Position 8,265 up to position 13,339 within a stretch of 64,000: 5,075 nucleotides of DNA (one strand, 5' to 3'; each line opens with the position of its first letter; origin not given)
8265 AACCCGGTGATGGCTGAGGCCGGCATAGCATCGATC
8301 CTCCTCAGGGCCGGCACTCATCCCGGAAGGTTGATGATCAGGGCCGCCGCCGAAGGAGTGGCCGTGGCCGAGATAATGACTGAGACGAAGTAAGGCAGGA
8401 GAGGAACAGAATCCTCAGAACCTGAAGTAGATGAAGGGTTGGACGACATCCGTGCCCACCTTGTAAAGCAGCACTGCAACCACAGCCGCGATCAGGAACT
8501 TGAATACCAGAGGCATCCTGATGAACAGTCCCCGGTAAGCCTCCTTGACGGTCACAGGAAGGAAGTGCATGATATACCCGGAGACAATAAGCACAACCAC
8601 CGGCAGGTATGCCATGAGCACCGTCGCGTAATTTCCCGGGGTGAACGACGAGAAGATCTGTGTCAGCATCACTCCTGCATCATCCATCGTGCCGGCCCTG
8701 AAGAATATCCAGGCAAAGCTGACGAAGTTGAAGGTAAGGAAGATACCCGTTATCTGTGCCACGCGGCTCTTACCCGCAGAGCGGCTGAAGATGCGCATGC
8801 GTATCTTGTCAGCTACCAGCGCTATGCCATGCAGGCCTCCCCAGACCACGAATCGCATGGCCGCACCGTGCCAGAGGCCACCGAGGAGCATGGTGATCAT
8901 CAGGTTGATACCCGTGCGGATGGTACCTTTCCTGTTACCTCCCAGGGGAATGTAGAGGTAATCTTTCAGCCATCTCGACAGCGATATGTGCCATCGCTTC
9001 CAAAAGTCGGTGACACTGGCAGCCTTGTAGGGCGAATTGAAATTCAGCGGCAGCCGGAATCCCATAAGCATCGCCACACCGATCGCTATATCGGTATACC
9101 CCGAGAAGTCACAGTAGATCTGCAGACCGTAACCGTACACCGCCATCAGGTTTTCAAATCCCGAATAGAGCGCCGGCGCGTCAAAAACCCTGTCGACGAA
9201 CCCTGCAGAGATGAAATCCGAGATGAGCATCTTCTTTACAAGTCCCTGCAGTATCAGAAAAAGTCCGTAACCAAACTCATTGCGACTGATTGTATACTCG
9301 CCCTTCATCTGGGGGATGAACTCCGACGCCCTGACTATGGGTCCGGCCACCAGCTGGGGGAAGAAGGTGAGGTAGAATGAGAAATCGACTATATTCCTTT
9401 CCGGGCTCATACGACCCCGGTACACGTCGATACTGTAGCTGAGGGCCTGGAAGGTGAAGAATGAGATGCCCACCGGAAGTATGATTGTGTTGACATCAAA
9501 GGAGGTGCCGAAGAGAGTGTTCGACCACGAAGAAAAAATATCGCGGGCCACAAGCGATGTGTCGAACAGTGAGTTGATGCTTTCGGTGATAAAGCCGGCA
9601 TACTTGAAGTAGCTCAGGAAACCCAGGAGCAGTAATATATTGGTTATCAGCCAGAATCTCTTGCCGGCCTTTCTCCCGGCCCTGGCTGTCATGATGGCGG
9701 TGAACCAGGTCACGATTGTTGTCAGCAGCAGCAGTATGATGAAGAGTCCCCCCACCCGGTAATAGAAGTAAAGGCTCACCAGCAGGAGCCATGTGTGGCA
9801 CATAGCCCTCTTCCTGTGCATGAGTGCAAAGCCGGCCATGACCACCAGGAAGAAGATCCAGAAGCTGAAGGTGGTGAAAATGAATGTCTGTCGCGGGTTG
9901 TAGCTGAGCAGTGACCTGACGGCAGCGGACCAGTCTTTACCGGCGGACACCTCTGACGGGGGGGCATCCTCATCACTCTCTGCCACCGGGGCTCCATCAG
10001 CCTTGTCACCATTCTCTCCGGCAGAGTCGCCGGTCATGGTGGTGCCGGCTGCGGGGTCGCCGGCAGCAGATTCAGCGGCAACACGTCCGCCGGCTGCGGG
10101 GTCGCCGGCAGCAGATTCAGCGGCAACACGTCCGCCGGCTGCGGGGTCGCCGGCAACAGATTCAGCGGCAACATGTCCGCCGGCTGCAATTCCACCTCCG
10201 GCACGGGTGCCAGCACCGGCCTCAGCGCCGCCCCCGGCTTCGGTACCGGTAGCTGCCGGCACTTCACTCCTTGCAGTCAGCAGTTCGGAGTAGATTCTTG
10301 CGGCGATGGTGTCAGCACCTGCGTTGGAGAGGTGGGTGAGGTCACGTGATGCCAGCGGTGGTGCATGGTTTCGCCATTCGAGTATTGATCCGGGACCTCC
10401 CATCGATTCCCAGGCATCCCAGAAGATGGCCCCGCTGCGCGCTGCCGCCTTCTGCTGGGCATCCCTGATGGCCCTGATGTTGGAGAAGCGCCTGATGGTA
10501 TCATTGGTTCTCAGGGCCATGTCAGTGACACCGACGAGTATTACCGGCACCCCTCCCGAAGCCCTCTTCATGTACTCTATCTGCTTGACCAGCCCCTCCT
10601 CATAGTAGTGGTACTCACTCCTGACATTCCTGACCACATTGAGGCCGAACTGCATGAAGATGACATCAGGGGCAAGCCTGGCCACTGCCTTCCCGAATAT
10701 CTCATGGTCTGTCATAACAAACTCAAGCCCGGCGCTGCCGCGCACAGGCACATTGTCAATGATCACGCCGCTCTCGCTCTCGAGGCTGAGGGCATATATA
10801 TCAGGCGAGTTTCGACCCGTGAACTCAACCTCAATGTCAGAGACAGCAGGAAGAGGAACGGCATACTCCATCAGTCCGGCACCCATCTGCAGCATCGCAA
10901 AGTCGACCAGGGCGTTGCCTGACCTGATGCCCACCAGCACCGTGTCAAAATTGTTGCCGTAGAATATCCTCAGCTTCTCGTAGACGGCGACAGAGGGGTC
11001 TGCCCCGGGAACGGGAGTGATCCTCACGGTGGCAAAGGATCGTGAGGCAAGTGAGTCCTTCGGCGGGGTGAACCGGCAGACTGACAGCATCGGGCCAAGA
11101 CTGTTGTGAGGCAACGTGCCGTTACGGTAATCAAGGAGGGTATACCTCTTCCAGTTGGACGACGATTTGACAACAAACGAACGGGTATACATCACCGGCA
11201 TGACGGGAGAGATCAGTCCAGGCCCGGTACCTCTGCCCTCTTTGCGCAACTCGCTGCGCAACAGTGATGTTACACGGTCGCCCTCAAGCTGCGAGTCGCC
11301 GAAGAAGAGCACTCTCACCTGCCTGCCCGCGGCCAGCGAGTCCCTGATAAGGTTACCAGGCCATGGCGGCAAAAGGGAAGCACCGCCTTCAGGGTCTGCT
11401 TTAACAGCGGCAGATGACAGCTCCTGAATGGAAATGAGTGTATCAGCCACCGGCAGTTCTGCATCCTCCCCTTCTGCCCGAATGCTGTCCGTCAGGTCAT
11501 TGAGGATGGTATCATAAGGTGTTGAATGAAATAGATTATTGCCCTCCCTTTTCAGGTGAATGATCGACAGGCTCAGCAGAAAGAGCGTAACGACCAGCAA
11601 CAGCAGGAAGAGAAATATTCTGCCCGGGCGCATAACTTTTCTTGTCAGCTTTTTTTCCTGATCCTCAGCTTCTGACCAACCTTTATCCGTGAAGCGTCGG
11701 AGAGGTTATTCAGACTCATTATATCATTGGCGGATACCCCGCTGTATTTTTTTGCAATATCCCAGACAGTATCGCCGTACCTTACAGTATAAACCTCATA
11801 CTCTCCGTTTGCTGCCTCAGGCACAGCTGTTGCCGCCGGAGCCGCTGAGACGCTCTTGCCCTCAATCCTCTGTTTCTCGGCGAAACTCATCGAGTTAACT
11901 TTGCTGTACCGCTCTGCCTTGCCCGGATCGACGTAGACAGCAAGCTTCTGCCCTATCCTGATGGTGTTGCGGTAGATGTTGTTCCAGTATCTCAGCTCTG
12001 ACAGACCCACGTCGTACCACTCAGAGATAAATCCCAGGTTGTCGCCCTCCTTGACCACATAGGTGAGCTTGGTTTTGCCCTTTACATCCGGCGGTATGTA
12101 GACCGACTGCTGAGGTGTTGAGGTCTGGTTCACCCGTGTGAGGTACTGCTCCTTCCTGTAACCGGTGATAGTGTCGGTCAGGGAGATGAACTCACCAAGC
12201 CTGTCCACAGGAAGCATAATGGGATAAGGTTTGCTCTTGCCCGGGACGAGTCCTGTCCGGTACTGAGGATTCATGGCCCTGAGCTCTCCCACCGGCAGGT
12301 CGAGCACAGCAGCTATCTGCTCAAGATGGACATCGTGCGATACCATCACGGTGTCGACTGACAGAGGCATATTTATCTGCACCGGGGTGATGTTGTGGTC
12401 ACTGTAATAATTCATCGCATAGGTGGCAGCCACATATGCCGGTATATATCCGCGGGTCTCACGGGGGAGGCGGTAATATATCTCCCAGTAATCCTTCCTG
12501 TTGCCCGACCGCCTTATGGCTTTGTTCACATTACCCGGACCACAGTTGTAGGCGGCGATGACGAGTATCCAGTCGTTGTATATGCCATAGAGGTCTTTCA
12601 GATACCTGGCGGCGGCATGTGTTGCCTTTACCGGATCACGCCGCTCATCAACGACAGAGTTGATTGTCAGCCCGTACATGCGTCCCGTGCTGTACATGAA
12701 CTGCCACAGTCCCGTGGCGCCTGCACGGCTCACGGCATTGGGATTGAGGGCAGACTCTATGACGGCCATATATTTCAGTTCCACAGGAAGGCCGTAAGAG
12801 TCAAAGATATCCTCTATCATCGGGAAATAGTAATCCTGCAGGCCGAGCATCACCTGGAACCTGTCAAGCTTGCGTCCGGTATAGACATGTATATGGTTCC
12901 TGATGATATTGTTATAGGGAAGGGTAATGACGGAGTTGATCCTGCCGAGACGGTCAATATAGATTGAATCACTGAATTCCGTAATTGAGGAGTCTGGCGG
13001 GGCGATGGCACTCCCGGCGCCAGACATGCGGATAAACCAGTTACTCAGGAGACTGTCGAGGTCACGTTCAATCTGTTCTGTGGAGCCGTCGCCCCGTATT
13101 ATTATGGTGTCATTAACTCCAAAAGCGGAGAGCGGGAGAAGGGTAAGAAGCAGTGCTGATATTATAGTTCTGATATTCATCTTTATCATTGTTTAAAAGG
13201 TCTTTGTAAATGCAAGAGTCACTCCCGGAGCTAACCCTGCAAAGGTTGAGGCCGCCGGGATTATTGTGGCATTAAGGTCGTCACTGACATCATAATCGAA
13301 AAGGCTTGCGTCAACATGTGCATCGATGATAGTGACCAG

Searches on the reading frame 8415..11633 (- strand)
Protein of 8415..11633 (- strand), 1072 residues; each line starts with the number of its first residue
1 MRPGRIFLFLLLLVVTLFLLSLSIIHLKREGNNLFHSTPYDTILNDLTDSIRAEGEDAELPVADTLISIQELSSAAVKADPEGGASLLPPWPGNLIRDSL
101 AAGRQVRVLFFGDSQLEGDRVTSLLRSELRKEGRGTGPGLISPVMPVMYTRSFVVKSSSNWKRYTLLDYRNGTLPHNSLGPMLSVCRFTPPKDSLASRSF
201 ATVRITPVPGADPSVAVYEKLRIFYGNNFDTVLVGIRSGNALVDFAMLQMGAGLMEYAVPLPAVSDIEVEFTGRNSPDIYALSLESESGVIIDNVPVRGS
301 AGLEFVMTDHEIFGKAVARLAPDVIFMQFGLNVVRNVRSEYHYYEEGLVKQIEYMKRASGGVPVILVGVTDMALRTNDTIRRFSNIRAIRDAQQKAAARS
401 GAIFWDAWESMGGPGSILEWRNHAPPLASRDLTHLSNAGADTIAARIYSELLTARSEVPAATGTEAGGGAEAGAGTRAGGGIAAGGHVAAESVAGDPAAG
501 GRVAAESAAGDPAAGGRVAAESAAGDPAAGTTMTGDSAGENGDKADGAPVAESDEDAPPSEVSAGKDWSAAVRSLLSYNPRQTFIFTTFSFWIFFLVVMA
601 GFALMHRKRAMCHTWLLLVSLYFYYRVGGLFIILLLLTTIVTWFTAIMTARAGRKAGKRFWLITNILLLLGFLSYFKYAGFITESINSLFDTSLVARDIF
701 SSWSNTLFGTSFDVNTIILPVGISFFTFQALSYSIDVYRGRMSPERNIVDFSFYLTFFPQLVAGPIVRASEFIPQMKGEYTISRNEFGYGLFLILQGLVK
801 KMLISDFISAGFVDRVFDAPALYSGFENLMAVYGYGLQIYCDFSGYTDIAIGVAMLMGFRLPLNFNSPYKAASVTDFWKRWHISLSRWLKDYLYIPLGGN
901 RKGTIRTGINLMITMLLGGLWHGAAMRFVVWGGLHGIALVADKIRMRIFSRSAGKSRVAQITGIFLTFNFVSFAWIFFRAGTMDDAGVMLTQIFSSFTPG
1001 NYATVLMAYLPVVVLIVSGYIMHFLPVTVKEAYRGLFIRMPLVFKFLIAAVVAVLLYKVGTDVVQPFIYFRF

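Call 72: search_protein_families(library=pfam, proteins=[window:8415-11633:-], max_evalue=0.00001)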
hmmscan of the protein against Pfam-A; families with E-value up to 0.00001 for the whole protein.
window:8415-11633:- (1072 aa): 3 families
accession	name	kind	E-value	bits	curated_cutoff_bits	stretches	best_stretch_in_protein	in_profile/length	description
PF03062.24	MBOAT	-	3.9e-36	125.5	27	1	747-972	80-324/337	MBOAT, membrane-bound O-acyltransferase family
PF13472.12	Lipase_GDSL_2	-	5.7e-09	37.2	32.9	1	313-440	55-176/178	GDSL-like Lipase/Acylhydrolase family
PF13813.11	MBOAT_2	-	9e-06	26.3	25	0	862-926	2-68/85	Membrane bound O-acyl transferase family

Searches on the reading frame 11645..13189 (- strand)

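Call 72: search_protein_families(library=pfam, proteins=[window:11645-13189:-], max_evalue=0.00001)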
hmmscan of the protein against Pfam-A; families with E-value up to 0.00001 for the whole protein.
window:11645-13189:- (514 aa): 2 families
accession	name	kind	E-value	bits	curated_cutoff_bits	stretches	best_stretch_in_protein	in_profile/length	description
PF01464.25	SLT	-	9.2e-31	106.3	21.3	1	135-233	14-113/117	Transglycosylase SLT domain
PF01476.26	LysM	-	2.5e-28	98.2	20.9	2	467-510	1-42/43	LysM domain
